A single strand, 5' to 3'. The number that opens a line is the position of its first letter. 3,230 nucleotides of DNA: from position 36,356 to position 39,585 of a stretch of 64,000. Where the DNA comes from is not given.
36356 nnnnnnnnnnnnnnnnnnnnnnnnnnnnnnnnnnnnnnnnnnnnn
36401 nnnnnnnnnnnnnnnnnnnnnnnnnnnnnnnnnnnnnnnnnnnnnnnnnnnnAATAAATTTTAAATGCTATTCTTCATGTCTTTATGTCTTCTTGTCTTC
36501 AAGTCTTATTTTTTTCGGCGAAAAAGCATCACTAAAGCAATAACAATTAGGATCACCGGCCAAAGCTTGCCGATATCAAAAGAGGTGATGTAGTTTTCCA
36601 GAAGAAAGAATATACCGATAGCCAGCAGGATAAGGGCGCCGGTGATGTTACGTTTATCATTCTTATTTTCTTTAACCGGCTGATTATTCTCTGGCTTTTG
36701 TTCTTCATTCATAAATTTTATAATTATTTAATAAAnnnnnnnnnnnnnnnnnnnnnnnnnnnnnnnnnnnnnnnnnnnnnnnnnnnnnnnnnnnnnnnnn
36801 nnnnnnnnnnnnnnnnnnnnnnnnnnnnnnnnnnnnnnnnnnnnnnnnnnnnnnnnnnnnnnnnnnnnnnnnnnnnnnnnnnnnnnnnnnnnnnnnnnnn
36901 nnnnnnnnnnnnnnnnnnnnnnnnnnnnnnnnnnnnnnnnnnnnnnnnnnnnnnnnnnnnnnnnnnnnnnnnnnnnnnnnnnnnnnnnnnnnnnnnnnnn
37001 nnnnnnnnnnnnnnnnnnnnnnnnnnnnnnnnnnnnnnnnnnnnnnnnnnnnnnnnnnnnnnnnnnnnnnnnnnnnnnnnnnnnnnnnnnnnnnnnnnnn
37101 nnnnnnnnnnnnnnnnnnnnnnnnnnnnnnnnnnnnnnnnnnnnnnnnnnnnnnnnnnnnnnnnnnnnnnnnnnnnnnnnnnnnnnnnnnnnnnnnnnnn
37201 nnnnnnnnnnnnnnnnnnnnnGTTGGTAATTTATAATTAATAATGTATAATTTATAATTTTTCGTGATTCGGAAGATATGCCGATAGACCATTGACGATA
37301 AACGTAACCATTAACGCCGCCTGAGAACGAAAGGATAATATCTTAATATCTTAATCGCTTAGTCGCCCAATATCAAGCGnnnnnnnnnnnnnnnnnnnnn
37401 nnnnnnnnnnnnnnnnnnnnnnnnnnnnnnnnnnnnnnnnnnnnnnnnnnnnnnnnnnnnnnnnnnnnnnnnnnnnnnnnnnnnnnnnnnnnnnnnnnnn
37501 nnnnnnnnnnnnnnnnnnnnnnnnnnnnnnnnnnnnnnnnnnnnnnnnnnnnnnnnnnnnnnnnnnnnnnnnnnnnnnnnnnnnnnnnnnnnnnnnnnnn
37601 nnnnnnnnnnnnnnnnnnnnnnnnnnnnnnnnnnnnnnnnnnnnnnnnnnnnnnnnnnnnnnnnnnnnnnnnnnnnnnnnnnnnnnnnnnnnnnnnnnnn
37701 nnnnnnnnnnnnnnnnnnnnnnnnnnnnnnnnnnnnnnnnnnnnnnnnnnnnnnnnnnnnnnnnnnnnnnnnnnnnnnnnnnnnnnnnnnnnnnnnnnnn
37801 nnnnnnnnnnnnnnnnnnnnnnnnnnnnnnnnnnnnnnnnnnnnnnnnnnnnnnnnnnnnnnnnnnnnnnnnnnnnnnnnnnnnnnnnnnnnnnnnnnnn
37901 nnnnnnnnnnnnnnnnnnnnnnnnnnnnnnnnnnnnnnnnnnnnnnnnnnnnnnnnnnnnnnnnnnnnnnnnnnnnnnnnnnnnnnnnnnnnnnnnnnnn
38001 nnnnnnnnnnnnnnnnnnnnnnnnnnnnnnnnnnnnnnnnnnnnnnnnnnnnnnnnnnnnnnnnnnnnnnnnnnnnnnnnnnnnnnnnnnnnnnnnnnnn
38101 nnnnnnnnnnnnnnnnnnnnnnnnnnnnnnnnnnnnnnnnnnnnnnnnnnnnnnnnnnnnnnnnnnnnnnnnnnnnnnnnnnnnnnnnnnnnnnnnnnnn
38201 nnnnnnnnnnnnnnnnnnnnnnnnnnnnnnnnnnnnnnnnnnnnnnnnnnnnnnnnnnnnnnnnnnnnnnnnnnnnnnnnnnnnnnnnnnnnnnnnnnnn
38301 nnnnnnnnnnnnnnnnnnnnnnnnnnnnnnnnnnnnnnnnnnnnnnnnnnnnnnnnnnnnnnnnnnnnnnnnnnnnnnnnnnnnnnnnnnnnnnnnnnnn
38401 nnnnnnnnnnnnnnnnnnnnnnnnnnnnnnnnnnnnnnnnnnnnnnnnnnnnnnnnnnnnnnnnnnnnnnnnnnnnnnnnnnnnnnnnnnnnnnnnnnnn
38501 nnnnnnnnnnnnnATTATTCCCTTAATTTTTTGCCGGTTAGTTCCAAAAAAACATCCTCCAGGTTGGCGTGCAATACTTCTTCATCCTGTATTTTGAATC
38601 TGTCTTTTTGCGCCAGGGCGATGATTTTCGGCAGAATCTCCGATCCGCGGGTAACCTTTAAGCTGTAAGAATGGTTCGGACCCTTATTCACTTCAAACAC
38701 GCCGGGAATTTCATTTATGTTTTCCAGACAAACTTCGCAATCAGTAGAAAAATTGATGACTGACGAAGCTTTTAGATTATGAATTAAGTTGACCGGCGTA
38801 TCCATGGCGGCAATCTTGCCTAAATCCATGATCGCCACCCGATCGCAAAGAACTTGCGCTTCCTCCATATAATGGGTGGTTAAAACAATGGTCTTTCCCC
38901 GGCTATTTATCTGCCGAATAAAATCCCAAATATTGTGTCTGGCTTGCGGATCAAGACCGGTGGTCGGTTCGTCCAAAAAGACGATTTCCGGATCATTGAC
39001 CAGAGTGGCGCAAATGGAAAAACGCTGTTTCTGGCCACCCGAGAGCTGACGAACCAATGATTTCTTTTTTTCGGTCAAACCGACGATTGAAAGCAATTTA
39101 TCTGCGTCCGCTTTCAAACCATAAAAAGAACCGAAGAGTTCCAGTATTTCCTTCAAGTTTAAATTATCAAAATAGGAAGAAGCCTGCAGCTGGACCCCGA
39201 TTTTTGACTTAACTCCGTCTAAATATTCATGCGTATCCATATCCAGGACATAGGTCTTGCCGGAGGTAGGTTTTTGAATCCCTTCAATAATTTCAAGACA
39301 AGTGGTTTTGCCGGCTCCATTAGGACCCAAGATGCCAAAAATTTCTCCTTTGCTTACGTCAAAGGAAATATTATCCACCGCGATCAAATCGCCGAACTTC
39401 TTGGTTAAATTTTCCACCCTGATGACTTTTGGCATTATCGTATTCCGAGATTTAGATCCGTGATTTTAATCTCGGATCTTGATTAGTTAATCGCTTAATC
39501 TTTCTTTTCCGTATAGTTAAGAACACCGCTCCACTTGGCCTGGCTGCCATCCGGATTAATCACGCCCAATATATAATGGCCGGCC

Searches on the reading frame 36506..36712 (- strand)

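Call 84: search_protein_families(library=pfam, proteins=[window:36506-36712:-], max_evalue=0.001)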
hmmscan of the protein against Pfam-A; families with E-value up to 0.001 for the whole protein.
window:36506-36712:- (68 aa): 2 families
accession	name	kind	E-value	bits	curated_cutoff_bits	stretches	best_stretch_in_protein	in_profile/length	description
PF18917.5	LiaI-LiaF-like_TM1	-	1.1e-10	41.8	27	1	23-63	1-42/42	LiaI-LiaF-like transmembrane region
PF22570.1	LiaF-TM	-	3.3e-08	34.7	27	1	25-66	2-45/98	LiaF transmembrane domain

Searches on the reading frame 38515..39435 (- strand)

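Call 11: search_protein_families(library=pfam, proteins=[window:38515-39435:-], max_evalue=0.001)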
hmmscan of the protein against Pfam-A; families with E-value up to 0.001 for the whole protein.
window:38515-39435:- (306 aa): 5 families
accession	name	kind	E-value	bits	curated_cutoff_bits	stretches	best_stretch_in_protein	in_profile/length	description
PF00005.33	ABC_tran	-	1.1e-29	104.2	25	1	21-159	2-137/137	ABC transporter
PF13304.12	AAA_21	-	7.5e-15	56.2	27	1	90-188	175-298/304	AAA domain, putative AbiEii toxin, Type IV TA system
PF13175.12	AAA_15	-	6.6e-06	26.4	32.1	0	32-104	25-83/374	AAA ATPase domain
PF02463.25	SMC_N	-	7.3e-05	22.7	40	0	116-191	128-203/220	RecF/RecN/SMC N terminal domain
PF13476.12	AAA_23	-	0.00032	21.8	27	1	21-50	11-39/201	AAA domain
